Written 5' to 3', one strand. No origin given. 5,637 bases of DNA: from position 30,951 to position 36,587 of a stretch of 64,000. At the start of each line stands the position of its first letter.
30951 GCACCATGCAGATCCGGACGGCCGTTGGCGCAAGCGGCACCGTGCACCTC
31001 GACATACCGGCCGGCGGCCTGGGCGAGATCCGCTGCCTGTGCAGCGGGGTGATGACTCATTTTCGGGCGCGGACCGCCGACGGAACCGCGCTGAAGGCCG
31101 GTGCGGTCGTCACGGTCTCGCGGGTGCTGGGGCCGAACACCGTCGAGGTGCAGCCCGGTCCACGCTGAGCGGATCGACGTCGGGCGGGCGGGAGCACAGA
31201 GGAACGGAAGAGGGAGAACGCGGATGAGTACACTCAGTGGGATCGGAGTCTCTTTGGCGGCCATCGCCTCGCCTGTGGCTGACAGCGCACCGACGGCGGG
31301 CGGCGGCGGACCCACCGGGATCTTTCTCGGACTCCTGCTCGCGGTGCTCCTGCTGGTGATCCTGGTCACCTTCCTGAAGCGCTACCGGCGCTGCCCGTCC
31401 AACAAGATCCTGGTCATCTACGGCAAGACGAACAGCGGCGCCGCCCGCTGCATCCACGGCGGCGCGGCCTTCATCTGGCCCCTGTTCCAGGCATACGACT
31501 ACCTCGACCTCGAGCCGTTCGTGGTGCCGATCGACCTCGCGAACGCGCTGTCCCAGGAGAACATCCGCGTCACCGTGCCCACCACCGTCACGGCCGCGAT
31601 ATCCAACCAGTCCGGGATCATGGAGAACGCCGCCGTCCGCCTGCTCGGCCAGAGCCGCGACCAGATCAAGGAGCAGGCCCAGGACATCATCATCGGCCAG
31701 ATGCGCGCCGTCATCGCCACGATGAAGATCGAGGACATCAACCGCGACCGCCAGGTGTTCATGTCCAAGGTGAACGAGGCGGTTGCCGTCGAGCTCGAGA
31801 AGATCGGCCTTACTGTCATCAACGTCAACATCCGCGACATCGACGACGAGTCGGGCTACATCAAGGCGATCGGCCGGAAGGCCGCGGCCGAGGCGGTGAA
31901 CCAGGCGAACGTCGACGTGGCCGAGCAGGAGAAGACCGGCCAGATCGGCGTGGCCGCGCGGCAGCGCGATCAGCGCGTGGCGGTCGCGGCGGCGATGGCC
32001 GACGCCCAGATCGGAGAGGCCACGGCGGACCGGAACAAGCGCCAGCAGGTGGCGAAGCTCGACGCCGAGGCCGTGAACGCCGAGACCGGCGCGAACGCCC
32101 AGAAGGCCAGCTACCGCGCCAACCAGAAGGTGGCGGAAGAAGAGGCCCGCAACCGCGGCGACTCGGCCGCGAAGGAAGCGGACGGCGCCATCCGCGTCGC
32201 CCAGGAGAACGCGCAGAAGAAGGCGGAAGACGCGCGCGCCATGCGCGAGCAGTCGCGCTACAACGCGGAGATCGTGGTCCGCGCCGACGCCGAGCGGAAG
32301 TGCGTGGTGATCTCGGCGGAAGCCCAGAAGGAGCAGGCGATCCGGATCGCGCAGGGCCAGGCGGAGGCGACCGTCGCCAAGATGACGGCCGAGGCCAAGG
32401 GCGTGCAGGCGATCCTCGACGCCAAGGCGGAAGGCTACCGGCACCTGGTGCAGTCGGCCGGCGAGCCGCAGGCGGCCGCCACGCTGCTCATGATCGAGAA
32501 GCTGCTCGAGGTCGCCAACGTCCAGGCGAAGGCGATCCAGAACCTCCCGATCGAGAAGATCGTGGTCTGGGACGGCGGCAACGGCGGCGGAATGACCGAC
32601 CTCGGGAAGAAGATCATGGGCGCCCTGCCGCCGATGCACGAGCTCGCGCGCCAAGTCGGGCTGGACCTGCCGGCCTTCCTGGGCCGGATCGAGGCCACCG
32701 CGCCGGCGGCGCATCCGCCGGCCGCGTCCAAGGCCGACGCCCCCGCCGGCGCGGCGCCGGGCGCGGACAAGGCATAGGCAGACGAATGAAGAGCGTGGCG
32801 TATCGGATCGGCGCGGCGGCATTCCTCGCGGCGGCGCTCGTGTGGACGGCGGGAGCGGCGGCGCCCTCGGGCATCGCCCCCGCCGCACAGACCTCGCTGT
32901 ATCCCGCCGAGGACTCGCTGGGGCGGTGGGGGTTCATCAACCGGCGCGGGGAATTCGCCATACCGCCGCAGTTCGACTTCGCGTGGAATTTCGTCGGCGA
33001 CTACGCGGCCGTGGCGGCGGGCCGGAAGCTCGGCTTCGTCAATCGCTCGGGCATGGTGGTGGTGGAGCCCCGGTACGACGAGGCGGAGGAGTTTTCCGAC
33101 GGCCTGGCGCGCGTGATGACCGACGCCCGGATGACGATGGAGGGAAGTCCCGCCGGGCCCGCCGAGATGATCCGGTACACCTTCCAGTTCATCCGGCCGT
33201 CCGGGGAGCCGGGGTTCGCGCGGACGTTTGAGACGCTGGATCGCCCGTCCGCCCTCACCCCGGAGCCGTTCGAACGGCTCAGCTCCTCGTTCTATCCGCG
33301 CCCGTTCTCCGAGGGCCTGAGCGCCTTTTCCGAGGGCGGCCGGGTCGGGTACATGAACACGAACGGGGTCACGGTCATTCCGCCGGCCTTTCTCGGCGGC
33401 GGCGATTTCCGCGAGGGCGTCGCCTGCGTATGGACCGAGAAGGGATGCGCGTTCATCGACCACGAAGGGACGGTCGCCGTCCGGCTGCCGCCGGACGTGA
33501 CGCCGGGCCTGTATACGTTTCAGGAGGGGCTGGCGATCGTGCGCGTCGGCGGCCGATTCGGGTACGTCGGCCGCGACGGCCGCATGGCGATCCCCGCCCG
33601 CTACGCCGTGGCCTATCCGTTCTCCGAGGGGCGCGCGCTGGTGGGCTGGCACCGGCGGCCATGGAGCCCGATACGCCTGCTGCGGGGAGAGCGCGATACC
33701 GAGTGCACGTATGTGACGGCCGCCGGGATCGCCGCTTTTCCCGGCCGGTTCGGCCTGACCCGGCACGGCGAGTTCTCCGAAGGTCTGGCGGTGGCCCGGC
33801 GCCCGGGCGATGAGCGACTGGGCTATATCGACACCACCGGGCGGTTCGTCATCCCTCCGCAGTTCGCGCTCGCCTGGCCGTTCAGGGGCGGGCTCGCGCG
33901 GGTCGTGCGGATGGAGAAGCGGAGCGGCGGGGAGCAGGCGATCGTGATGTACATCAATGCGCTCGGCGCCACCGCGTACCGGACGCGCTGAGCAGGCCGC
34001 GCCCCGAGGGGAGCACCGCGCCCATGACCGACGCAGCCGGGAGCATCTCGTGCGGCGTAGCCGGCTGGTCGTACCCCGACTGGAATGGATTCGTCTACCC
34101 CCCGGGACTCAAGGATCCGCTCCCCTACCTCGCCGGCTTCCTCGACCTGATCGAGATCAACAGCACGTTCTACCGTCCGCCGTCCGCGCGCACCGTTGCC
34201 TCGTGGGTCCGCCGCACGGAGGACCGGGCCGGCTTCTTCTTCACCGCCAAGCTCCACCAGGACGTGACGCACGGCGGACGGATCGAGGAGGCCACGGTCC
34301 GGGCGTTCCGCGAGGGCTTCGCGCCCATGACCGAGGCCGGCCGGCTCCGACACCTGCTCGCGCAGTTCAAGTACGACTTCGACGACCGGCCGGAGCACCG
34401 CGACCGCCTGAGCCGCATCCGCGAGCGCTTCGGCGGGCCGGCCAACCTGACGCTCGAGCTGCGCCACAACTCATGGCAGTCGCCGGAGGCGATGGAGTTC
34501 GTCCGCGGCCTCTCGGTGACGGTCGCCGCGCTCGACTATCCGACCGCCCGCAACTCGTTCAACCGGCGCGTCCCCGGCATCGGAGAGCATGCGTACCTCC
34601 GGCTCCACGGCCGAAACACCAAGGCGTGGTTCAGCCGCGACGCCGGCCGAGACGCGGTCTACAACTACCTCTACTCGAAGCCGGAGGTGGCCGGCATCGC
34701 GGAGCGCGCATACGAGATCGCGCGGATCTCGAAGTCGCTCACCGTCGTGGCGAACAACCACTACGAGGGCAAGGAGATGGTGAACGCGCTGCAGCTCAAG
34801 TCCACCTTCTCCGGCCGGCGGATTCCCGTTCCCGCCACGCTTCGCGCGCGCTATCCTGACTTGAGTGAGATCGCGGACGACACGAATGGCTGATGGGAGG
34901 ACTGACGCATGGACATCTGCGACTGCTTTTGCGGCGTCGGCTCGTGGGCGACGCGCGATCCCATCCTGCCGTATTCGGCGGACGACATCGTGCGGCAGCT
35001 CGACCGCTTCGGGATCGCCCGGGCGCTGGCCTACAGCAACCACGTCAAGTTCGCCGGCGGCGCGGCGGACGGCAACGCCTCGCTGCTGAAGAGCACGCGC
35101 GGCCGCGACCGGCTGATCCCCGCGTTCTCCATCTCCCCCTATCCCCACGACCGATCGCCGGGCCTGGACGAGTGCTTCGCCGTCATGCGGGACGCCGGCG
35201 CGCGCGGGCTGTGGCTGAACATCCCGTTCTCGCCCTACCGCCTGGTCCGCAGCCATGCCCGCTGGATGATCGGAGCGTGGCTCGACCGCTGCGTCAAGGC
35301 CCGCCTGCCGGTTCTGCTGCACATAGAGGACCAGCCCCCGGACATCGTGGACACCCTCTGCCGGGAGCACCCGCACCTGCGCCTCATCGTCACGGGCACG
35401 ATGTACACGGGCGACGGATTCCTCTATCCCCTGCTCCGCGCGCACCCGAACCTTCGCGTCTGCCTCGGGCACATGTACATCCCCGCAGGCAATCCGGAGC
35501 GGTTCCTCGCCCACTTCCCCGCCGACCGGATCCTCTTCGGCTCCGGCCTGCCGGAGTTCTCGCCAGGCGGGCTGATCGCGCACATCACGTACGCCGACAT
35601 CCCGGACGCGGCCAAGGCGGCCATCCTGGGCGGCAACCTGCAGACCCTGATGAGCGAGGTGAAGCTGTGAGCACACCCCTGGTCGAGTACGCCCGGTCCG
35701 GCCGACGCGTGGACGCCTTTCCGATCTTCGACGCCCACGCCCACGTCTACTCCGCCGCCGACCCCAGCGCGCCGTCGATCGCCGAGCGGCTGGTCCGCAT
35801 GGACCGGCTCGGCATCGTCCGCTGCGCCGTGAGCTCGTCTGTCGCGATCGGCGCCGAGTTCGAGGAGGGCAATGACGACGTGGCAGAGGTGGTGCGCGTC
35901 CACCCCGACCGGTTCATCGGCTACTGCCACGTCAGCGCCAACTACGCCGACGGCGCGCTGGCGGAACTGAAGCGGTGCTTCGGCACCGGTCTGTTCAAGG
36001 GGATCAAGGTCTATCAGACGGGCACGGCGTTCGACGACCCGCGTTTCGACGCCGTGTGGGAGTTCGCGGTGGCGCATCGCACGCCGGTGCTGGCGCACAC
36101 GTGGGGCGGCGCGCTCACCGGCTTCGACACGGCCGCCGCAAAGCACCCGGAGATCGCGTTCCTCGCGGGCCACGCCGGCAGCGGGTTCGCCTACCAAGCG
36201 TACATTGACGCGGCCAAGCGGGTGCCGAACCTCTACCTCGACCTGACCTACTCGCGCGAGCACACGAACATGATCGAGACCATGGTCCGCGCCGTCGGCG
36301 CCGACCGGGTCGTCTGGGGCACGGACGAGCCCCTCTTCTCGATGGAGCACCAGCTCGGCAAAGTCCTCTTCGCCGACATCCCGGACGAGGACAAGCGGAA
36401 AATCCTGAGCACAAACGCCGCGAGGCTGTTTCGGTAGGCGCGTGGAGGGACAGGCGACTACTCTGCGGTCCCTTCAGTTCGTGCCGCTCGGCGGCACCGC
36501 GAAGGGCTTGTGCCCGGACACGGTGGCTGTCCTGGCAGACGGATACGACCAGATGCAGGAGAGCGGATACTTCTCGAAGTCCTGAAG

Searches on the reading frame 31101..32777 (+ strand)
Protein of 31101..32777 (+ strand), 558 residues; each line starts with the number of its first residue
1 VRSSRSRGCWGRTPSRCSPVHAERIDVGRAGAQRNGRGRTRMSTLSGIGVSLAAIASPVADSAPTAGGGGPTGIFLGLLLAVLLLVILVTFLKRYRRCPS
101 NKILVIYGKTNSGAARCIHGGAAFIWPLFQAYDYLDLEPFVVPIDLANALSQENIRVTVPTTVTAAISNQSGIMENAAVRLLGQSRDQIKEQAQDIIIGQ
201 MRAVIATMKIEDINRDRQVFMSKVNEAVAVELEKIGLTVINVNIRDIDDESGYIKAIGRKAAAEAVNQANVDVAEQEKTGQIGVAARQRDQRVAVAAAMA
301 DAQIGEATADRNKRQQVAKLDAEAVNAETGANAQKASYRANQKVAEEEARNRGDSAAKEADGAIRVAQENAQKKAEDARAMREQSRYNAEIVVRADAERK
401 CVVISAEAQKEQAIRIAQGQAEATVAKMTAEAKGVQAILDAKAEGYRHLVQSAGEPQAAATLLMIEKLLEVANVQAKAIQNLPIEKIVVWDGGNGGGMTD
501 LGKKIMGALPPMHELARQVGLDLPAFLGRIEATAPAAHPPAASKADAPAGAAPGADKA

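Call 44: search_protein_families(library=pfam, proteins=[window:31101-32777:+], max_evalue=0.00001)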
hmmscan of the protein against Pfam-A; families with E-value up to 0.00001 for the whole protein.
window:31101-32777:+ (558 aa): 1 family
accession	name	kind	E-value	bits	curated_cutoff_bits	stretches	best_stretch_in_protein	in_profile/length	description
PF01145.31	Band_7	-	3.8e-27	95.9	23.6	1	99-278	4-176/176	SPFH domain / Band 7 family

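Call 75: search_protein_families(library=padloc, proteins=[window:31101-32777:+], max_evalue=0.001)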
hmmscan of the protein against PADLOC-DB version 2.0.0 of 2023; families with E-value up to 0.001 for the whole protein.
window:31101-32777:+ (558 aa): 0 families

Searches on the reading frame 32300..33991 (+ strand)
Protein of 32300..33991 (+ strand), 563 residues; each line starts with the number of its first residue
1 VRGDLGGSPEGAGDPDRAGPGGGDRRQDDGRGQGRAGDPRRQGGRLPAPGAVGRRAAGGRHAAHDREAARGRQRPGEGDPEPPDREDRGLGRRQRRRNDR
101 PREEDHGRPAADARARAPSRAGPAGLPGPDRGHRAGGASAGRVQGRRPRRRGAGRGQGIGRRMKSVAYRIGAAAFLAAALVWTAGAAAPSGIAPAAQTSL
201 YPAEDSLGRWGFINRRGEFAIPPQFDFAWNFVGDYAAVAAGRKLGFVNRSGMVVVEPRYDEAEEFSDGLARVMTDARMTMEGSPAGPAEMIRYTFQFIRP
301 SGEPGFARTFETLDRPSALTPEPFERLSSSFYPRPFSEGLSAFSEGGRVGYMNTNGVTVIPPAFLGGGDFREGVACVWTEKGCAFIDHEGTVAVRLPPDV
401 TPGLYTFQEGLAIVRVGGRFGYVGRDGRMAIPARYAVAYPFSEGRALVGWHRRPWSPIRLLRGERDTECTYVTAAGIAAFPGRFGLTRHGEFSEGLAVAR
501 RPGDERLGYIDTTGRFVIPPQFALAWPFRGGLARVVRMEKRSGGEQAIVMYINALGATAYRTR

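Call 45: search_protein_families(library=pfam, proteins=[window:32300-33991:+], max_evalue=0.00001)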
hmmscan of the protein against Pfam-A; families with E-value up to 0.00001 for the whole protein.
window:32300-33991:+ (563 aa): 1 family
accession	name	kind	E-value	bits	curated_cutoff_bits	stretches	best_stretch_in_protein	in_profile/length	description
PF14903.11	WG_beta_rep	-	1.3e-49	166.2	25.6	3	210-239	1-30/35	WG containing repeat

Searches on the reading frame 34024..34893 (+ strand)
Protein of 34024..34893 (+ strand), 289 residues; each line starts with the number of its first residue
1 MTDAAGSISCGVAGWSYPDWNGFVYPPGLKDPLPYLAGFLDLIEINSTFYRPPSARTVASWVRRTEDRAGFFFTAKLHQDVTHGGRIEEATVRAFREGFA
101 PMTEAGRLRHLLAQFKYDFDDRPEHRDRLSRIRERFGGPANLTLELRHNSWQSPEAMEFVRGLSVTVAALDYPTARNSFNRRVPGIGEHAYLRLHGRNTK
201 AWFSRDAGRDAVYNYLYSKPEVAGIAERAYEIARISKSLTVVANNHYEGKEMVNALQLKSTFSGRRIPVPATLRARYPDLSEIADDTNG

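Call 45: search_protein_families(library=pfam, proteins=[window:34024-34893:+], max_evalue=0.00001)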
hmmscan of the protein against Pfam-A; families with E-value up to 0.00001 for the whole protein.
window:34024-34893:+ (289 aa): 1 family
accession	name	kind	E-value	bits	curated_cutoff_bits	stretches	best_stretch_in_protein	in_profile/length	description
PF01904.24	DUF72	-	5.1e-45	154.6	25.3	1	25-260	1-216/217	Protein of unknown function DUF72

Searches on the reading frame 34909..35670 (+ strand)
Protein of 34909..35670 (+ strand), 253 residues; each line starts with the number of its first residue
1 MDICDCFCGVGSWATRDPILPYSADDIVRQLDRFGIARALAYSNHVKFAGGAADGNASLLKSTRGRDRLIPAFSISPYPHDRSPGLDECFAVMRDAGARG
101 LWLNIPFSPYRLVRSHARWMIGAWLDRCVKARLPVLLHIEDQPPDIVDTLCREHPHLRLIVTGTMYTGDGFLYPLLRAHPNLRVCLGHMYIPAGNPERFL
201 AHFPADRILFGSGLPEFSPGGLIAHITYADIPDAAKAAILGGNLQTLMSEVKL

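Call 45: search_protein_families(library=pfam, proteins=[window:34909-35670:+], max_evalue=0.00001)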
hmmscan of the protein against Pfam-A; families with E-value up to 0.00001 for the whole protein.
window:34909-35670:+ (253 aa): 1 family
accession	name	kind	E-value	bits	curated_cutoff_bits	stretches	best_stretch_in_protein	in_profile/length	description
PF04909.20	Amidohydro_2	-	4.9e-12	46.6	26.4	0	37-192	46-182/289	Amidohydrolase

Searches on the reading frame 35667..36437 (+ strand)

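Call 45: search_protein_families(library=pfam, proteins=[window:35667-36437:+], max_evalue=0.00001)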
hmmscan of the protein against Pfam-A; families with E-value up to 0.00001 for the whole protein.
window:35667-36437:+ (256 aa): 1 family
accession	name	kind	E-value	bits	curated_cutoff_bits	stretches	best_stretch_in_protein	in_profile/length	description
PF04909.20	Amidohydro_2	-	1.4e-29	104.2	26.4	1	55-256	52-288/289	Amidohydrolase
